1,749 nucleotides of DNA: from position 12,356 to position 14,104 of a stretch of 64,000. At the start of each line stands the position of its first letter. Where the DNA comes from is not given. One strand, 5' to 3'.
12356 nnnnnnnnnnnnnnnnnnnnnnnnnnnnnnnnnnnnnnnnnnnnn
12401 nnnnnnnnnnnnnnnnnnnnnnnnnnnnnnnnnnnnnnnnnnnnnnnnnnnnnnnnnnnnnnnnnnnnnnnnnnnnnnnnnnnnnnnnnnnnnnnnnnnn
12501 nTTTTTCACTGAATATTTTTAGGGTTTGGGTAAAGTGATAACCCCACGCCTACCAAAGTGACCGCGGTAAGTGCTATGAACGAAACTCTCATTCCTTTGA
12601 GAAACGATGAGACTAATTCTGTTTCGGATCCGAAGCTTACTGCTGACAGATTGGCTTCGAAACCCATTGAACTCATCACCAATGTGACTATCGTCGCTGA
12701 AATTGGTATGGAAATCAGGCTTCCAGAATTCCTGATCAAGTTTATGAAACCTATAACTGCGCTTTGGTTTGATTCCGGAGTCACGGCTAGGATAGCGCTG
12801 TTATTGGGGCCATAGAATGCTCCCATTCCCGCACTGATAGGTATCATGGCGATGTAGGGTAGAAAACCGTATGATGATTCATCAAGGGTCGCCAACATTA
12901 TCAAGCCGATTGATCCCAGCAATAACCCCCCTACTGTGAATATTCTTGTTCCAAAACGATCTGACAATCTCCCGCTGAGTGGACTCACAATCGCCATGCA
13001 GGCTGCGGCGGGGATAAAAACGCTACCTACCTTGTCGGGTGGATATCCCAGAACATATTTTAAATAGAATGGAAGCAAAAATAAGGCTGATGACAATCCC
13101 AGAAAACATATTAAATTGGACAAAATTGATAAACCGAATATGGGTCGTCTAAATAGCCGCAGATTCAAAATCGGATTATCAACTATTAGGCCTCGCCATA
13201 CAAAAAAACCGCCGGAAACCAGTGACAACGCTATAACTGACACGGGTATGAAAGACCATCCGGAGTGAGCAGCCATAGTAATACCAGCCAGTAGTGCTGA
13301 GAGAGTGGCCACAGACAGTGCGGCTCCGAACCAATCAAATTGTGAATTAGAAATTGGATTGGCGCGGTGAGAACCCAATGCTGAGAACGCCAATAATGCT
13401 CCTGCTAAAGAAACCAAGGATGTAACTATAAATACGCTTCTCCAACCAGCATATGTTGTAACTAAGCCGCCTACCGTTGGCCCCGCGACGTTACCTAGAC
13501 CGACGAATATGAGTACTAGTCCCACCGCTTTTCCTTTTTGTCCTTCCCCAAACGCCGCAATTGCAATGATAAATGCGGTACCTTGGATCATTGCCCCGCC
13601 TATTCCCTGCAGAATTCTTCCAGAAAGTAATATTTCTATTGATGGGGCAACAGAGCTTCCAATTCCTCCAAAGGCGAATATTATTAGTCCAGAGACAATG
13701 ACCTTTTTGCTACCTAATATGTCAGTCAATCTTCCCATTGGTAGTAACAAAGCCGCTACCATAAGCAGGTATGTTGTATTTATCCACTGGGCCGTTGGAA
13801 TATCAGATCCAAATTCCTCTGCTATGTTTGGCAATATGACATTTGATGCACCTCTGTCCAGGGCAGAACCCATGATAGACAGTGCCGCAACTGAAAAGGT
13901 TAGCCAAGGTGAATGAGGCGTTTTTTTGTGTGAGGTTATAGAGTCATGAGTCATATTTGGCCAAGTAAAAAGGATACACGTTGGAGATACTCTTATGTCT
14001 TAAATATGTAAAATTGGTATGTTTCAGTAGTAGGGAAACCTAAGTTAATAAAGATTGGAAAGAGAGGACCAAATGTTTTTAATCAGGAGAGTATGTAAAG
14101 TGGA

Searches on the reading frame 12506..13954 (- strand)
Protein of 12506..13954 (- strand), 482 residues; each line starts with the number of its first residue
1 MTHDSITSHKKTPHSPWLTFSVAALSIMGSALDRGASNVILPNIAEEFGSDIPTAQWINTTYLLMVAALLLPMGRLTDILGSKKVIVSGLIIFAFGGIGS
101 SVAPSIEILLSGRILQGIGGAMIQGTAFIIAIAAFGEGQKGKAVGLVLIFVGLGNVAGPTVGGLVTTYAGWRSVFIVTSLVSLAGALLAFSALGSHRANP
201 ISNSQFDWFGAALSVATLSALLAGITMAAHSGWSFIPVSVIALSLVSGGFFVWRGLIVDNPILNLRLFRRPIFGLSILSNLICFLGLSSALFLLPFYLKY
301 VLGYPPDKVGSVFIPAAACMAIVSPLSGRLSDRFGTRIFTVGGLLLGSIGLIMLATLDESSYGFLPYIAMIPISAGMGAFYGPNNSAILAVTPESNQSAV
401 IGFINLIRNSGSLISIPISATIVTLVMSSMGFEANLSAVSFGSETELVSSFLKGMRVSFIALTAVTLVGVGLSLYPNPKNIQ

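Call 93: search_protein_families(library=ncbifam, proteins=[window:12506-13954:-], max_evalue=1e-30)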
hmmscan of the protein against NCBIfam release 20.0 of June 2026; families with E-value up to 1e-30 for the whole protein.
window:12506-13954:- (482 aa): 5 families
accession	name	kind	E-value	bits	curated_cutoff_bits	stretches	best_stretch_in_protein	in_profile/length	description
TIGR00711.1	efflux_EmrB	subfamily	3.6e-56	190.9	230.2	1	22-424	6-409/485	DHA2 family efflux MFS transporter permease subunit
NF033896.2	MFS_LfrA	equivalog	1.2e-39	136.3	825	1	4-423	6-424/504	efflux MFS transporter LfrA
NF000218.1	FexA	exception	1.3e-35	123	900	1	7-387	12-393/475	chloramphenicol/florfenicol efflux MFS transporter FexA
NF011571.1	PRK14995.1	subfamily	2.3e-31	109.1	701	1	17-412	5-400/493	SmvA family efflux MFS transporter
NF000025.1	MFS_efflux_tcmA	exception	5e-31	108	999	1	15-362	23-370/538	tetracenomycin C efflux MFS transporter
